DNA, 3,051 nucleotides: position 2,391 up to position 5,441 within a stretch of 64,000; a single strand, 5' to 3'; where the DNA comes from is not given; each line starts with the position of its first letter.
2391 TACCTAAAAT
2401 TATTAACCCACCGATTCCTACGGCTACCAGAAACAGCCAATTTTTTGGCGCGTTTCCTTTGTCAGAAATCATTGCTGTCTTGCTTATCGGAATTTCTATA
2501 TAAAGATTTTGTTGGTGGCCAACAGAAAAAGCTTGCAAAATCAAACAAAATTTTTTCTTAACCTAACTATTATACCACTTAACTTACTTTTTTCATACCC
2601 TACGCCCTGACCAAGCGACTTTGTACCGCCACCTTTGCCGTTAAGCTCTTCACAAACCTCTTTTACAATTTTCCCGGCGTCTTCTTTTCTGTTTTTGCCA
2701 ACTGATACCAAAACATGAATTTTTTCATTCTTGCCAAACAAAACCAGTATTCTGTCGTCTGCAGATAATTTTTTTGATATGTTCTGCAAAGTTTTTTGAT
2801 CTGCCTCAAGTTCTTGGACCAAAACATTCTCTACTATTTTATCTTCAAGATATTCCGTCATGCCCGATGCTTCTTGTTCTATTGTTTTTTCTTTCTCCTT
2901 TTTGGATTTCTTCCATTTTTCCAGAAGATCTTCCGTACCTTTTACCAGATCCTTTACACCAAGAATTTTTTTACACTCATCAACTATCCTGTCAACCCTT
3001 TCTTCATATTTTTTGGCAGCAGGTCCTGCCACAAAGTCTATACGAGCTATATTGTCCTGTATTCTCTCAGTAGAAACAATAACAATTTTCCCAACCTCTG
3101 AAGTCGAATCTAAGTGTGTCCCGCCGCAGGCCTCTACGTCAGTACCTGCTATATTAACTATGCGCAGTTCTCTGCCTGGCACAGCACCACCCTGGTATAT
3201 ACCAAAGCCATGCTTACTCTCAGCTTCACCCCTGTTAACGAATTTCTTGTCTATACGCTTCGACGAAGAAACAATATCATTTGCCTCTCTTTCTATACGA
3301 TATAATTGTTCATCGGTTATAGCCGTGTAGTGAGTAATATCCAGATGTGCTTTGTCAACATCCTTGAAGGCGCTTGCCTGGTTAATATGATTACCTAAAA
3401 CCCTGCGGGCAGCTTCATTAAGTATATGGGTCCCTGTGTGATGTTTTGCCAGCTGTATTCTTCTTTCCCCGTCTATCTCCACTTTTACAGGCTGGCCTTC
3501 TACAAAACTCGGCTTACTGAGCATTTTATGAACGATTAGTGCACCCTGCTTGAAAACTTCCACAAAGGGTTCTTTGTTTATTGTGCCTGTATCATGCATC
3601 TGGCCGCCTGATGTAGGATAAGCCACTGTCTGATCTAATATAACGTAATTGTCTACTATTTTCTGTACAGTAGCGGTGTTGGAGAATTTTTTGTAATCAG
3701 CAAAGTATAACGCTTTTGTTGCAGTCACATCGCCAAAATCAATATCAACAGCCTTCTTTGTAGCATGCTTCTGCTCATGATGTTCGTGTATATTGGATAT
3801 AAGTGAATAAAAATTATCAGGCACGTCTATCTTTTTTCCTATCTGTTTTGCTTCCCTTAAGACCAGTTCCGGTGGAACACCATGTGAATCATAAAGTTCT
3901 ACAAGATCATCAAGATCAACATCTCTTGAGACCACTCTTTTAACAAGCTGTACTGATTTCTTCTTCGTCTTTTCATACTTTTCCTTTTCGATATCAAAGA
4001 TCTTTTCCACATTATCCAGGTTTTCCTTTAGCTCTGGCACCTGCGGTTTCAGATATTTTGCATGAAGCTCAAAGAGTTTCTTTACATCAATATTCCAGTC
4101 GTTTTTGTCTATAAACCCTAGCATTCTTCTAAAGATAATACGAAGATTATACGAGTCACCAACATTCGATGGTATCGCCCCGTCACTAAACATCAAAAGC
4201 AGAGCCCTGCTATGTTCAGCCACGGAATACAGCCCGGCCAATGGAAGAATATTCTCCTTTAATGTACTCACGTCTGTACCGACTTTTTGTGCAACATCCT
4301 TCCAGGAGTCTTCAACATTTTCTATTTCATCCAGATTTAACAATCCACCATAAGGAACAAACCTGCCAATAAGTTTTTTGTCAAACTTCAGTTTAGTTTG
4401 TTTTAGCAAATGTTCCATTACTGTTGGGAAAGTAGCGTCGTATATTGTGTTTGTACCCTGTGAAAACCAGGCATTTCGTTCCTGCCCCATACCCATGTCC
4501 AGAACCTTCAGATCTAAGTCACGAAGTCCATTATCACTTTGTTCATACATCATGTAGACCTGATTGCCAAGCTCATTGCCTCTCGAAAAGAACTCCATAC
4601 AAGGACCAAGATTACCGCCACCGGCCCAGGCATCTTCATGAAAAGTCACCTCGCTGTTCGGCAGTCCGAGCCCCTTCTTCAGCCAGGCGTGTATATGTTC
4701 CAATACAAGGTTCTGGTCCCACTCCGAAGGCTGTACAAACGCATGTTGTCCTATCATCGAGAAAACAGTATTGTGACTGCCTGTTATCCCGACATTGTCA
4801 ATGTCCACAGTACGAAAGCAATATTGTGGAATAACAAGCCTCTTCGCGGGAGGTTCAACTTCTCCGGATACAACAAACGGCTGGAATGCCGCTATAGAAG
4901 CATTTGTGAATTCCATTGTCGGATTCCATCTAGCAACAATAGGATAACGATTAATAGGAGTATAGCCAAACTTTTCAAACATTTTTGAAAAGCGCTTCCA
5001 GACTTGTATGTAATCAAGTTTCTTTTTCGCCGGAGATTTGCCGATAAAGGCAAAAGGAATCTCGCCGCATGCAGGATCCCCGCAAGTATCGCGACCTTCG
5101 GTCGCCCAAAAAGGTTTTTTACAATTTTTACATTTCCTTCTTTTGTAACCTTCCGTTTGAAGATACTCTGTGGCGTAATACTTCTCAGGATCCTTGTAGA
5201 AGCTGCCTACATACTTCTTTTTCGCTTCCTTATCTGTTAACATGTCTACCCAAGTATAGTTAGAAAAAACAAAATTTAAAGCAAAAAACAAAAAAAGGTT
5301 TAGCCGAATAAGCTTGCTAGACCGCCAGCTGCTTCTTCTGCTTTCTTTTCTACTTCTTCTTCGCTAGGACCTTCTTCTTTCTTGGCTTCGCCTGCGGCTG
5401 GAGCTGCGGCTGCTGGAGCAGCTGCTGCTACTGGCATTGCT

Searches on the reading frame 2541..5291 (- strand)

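Call 72: search_protein_families(library=pfam, proteins=[window:2541-5291:-], max_evalue=0.00001)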
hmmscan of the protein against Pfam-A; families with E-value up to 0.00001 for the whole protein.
window:2541-5291:- (916 aa): 3 families
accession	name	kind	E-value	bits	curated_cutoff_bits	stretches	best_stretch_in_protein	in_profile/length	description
PF01411.24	tRNA-synt_2c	-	1.7e-83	281.4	30.3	1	98-609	3-551/552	tRNA synthetases class II (A)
PF07973.19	tRNA_SAD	-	1e-12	48.2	24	1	709-751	1-43/44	Threonyl and Alanyl tRNA synthetase second additional domain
PF02272.25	DHHA1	-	7.7e-08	33.2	25.9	1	822-908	3-93/102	DHHA1 domain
